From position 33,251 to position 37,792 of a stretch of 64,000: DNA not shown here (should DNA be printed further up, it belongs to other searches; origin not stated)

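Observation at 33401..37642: A 1413-aa single-pass membrane protein made almost entirely of 17-residue repeats is wedged between virB9 and virB10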

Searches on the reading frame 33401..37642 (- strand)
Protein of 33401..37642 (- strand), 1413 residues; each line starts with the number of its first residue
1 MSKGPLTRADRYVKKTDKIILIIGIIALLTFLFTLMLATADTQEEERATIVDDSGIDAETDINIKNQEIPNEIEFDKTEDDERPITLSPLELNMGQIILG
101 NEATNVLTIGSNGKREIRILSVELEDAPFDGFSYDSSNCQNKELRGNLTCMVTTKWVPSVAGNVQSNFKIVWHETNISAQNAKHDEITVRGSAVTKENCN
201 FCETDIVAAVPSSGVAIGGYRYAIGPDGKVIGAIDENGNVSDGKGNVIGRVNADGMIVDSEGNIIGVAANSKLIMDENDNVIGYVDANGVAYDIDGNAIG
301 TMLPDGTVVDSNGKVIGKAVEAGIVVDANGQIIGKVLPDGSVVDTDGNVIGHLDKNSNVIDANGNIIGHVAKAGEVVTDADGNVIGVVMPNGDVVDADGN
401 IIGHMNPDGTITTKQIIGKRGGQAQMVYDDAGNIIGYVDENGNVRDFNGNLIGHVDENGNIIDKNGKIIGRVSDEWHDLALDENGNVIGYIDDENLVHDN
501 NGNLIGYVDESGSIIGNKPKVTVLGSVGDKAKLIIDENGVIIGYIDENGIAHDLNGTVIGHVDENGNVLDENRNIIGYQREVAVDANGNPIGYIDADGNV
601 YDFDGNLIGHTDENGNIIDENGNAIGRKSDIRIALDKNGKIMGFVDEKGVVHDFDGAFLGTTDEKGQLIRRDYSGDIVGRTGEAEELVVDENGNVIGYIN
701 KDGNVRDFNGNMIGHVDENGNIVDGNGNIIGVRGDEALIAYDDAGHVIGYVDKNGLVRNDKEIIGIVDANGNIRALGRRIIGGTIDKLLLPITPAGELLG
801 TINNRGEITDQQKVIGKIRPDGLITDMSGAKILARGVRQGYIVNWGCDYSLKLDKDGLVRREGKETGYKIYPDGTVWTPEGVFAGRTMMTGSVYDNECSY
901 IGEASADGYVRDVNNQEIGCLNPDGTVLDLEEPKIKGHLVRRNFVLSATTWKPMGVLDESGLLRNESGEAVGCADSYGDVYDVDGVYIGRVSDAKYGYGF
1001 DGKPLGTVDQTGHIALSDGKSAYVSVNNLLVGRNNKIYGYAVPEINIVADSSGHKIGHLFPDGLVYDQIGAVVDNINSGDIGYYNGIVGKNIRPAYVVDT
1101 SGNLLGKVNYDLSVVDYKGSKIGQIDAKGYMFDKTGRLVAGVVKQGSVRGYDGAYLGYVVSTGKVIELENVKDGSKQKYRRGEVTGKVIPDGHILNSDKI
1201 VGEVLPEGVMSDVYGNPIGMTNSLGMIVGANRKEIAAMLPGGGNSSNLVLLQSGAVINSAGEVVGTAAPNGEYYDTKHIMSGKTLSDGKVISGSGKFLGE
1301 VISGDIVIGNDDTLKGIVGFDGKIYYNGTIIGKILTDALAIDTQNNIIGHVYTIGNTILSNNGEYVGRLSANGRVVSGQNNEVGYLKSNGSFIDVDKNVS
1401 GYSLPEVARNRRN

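Call 5: search_protein_families(library=pfam, proteins=[window:33401-37642:-], max_evalue=0.01)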
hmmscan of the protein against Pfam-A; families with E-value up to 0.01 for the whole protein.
window:33401-37642:- (1413 aa): 4 families
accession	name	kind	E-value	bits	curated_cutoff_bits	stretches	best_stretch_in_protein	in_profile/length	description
PF21785.3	Bflower_2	-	1.2e-72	241.3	38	11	231-319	12-96/112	5-fold beta-flower protein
PF21784.3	Bflower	-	2.7e-34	118.4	25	5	582-628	19-63/116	4-fold beta flower protein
PF12396.14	DUF3659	-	9.9e-29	99.5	24.8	2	455-509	8-56/61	Protein of unknown function (DUF3659)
PF05593.20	RHS_repeat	-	1.5e-12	48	22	1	585-616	2-37/38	RHS Repeat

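Call 8: search_solved_structures(query=window:33401-37642:-, max_evalue=1, show_alignments=2)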
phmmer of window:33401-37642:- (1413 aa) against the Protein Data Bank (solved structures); distinct sequences matched with E-value up to 1: 0.

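Call 10: find_homologous_proteins(query=window:33401-37642:-, max_evalue=0.00001)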
Query window:33401-37642:- (1413 aa): 1010 proteins with E <= 0.00001 among 8000 candidates; the best 120 are listed.
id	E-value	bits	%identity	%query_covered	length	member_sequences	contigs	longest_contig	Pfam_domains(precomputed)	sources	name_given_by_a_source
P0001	0.0e+0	3101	100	100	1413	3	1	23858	PF21784.4,PF05593.20,PF12396.15,PF21785.4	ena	-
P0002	0.0e+0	2353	73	100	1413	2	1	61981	PF21784.4,PF12396.15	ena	-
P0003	0.0e+0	2263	71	100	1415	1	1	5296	PF21784.4,PF05593.20,PF12396.15,PF21785.4,PF15535.13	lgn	-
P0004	0.0e+0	1830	59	100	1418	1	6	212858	PF21784.4,PF05593.20,PF12396.15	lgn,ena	-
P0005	0.0e+0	1781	47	84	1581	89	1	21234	PF21784.4,PF05593.20,PF12396.15,PF21785.4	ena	-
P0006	0.0e+0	1764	51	100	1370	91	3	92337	PF21784.4,PF05593.20,PF12396.15,PF21785.4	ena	-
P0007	0.0e+0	1686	48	100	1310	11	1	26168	PF21784.4,PF05593.20,PF12396.15,PF21785.4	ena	-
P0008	0.0e+0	1675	49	100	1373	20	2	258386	PF21784.4,PF05593.20,PF12396.15,PF21785.4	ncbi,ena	-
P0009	0.0e+0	1666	54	78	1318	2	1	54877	PF21784.4,PF12396.15,PF21785.4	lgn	-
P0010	0.0e+0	1652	51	72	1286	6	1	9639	PF21784.4,PF05593.20,PF12396.15,PF21785.4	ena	-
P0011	0.0e+0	1613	54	73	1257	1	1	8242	PF21784.4,PF05593.20,PF12396.15,PF21785.4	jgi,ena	-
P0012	0.0e+0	1574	52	70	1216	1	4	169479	PF21784.4,PF05593.20,PF12396.15,PF21785.4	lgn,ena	-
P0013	0.0e+0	1564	51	79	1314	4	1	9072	PF21784.4,PF05593.20,PF12396.15,PF21785.4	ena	-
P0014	0.0e+0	1557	48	100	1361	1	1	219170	PF21784.4,PF05593.20,PF12396.15,PF21785.4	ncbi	-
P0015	0.0e+0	1555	51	73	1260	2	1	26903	PF21784.4,PF05593.20,PF12396.15,PF21785.4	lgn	-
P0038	4.7e-224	765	27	99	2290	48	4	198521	PF21784.4,PF05593.20,PF12396.15,PF21785.4,PF03743.20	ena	-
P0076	4.1e-147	510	29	57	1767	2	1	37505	PF21784.4,PF05593.20,PF12396.15,PF21785.4,PF03743.20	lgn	-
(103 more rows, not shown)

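Call 18: find_encoding_contigs(protein=P0004, flank=10000, max_places=2)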
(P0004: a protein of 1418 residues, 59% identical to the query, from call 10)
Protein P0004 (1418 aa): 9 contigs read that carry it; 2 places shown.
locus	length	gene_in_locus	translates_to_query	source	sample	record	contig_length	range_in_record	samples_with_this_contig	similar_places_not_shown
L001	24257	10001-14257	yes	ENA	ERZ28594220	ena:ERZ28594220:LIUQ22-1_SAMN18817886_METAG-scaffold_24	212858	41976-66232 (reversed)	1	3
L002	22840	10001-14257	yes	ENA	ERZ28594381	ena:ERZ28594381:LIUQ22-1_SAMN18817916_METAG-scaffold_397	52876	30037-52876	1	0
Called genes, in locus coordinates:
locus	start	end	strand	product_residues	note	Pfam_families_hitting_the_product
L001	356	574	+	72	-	-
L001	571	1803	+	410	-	-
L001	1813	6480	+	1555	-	-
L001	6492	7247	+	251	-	PF04335:VirB8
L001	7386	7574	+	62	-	-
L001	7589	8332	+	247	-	PF04335:VirB8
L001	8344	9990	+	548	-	PF03524:CagX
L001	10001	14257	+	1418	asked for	PF12396:DUF3659 (faint), PF05593:RHS_repeat (faint), PF21784:Bflower (weak)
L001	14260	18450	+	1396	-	PF21784:Bflower (faint), PF21785:Bflower_2, PF03743:TrbI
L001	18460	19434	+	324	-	PF00437:T2SSE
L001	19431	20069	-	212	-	PF03193:RsgA_GTPase (weak), PF00735:Septin (faint), PF01926:MMR_HSR1, PF02421:FeoB_N (weak), PF00350:Dynamin_N (faint), PF00009:GTP_EFTU (weak)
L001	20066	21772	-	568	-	PF14849:YidC_periplas, PF02096:60KD_IMP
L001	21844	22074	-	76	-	PF01809:YidD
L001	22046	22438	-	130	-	PF00825:Ribonuclease_P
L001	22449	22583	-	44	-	PF00468:Ribosomal_L34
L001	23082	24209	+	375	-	-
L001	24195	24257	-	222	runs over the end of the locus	-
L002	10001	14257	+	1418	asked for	PF12396:DUF3659 (faint), PF05593:RHS_repeat (faint), PF21784:Bflower (weak)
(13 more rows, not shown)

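Call 19: find_encoding_contigs(protein=P0008, flank=10000, max_places=2)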
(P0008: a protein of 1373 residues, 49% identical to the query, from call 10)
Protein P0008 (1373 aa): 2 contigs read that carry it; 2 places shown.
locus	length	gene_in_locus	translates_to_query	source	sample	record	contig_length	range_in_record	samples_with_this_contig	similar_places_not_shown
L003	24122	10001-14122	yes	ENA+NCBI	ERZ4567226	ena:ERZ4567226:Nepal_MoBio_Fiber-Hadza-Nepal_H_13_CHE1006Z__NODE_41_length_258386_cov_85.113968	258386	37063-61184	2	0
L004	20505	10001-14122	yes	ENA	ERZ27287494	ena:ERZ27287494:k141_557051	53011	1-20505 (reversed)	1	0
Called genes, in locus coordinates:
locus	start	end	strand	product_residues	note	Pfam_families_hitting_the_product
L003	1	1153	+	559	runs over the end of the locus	-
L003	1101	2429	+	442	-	-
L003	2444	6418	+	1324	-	-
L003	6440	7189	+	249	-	PF04335:VirB8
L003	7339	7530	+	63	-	-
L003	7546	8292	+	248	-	PF04335:VirB8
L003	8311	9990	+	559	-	-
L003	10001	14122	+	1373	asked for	PF05593:RHS_repeat (faint), PF21785:Bflower_2, PF12396:DUF3659 (weak), PF21785:Bflower_2, PF21784:Bflower (weak), PF21785:Bflower_2, PF21784:Bflower (weak)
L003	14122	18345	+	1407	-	PF12396:DUF3659 (faint), PF21784:Bflower (faint), PF21785:Bflower_2, PF03743:TrbI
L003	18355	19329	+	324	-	PF00437:T2SSE, PF01580:FtsK_SpoIIIE (faint)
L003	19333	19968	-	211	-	PF03193:RsgA_GTPase (weak), PF00009:GTP_EFTU (faint), PF01926:MMR_HSR1, PF02421:FeoB_N (weak)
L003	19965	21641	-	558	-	PF14849:YidC_periplas, PF02096:60KD_IMP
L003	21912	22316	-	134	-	PF00825:Ribonuclease_P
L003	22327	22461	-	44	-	PF00468:Ribosomal_L34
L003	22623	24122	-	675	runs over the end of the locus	PF00535:Glycos_transf_2 (weak), PF13506:Glyco_transf_21 (weak), PF13632:Glyco_trans_2_3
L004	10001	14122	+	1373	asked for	PF05593:RHS_repeat (faint), PF21785:Bflower_2, PF12396:DUF3659 (weak), PF21785:Bflower_2, PF21784:Bflower (weak), PF21785:Bflower_2, PF21784:Bflower (weak)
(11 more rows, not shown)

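Call 20: find_encoding_contigs(protein=P0038, flank=10000, max_places=2)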
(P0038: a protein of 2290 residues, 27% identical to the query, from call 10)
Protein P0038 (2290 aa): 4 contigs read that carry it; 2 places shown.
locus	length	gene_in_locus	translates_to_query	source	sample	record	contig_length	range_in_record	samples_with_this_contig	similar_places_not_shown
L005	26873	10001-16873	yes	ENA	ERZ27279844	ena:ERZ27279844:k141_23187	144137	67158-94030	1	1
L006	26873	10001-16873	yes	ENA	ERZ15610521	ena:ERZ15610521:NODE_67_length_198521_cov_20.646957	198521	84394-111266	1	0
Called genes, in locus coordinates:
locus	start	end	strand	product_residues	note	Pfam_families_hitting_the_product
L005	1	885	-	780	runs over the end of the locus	PF02534:T4SS-DNA_transf, PF10412:TrwB_AAD_bind, PF12696:TraG-D_C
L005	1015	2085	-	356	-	-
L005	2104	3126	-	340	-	-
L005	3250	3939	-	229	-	PF00561:Abhydrolase_1, PF12697:Abhydrolase_6, PF12146:Hydrolase_4 (weak)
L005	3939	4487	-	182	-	PF00857:Isochorismatase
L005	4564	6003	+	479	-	PF00270:DEAD, PF04851:ResIII, PF00271:Helicase_C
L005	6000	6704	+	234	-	PF02230:Abhydrolase_2, PF00326:Peptidase_S9 (faint), PF00756:Esterase (weak)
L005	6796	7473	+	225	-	PF04335:VirB8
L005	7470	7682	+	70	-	-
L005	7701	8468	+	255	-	PF04335:VirB8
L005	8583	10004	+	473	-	PF03524:CagX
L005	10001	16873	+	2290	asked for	PF12396:DUF3659 (faint), PF21784:Bflower (faint), PF05593:RHS_repeat (faint), PF21785:Bflower_2, PF03743:TrbI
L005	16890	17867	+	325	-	PF00437:T2SSE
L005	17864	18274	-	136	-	PF07309:FlaF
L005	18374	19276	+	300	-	PF00497:SBP_bac_3 (faint)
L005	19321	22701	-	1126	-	PF07690:MFS_1, PF01553:Acyltransferase, PF00501:AMP-binding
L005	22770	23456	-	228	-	PF00072:Response_reg, PF00486:Trans_reg_C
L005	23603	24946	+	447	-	PF00006:ATP-synt_ab, PF18269:T3SS_ATPase_C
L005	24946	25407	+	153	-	PF02050:FliJ (weak)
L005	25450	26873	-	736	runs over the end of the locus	PF10150:RNase_E_G, PF20833:RNase_E_G_Thio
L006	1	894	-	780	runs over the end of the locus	PF02534:T4SS-DNA_transf, PF10412:TrwB_AAD_bind, PF12696:TraG-D_C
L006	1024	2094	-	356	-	-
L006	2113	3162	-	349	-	-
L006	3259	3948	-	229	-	PF00561:Abhydrolase_1, PF12697:Abhydrolase_6, PF12146:Hydrolase_4 (weak)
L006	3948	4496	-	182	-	PF00857:Isochorismatase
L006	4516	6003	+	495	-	PF00270:DEAD, PF04851:ResIII, PF00271:Helicase_C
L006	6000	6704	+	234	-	PF02230:Abhydrolase_2, PF00326:Peptidase_S9 (faint), PF00756:Esterase (weak)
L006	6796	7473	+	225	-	PF04335:VirB8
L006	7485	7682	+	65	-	-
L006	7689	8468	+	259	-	PF04335:VirB8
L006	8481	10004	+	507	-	PF03524:CagX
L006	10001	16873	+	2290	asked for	PF12396:DUF3659 (faint), PF21784:Bflower (faint), PF05593:RHS_repeat (faint), PF21785:Bflower_2, PF03743:TrbI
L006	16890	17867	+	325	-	PF00437:T2SSE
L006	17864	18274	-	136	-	PF07309:FlaF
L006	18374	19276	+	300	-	PF00497:SBP_bac_3 (faint)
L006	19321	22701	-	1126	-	PF07690:MFS_1, PF01553:Acyltransferase, PF00501:AMP-binding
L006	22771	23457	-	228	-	PF00072:Response_reg, PF00486:Trans_reg_C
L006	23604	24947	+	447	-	PF00006:ATP-synt_ab, PF18269:T3SS_ATPase_C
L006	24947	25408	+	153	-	PF02050:FliJ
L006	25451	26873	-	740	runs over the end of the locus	PF10150:RNase_E_G, PF20833:RNase_E_G_Thio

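Call 43: search_protein_families(library=ncbifam, proteins=[window:33401-37642:-], max_evalue=0.01)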
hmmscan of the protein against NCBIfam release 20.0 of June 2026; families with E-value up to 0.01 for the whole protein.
window:33401-37642:- (1413 aa): 2 families
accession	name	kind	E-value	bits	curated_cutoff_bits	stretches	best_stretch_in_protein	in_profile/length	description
TIGR01643.1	YD_repeat_2x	repeat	3.1e-10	40.1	15.8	0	585-616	2-37/42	YD repeat-containing protein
NF012200.0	choice_anch_D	domain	0.00057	20.4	45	1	85-170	17-101/108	choice-of-anchor D domain-containing protein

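Call 73: search_dna_similar(query=window:33401-37642:-, collection=plasmids, mode=protein, max_rows=10)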
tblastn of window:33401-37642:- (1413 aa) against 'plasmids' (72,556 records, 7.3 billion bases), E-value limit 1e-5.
Records with a match: 21; places in all: 24; records where one place covers at least 80% of the query: 0.
Best place of each record, by identity: <60% 21.
By first word of the organism name: Enterococcus 14; Alteromonas 5; Teredinibacter 1; Burkholderia 1.
By predicted mobility (MOB-suite, as given by PLSDB): non-mobilizable 17; conjugative 4.
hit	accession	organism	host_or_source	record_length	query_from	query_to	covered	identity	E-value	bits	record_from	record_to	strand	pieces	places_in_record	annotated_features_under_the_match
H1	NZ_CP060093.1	Teredinibacter purpureus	Bankia setacea,cell culture,gills,gills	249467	284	780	35%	27.3%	3e-10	73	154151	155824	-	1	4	TrbI/VirB10 family protein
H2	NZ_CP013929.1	Alteromonas mediterranea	seawater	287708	255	715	33%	26.2%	6e-8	66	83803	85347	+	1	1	hypothetical protein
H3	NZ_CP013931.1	Alteromonas mediterranea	seawater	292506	255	715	33%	26.2%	6e-8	66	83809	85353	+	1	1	hypothetical protein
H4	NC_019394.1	Alteromonas mediterranea DE1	-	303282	255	715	33%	26.2%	6e-8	66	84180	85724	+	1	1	hypothetical protein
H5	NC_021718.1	Alteromonas mediterranea UM7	-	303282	255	715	33%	26.2%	6e-8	66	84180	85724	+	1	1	hypothetical protein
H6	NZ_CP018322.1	Alteromonas macleodii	Trichodesmium erythraeum IMS101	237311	255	715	33%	26.1%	1e-7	65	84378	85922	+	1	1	hypothetical protein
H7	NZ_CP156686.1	Burkholderia stagnalis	Bacterial cells,soils collected in ...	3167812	241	697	32%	22.9%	1e-5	58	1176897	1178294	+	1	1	none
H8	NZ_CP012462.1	Enterococcus faecium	Homo sapiens,human blood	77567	562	713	11%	35.8%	4e-6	60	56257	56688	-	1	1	DUF3659 domain-containing protein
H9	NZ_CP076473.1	Enterococcus faecium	Homo sapiens,cell culture,blood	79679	562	713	11%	35.8%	4e-6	60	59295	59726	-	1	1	DUF3659 domain-containing protein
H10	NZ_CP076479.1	Enterococcus faecium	Homo sapiens,cell culture,blood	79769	562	713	11%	35.8%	4e-6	60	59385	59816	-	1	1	DUF3659 domain-containing protein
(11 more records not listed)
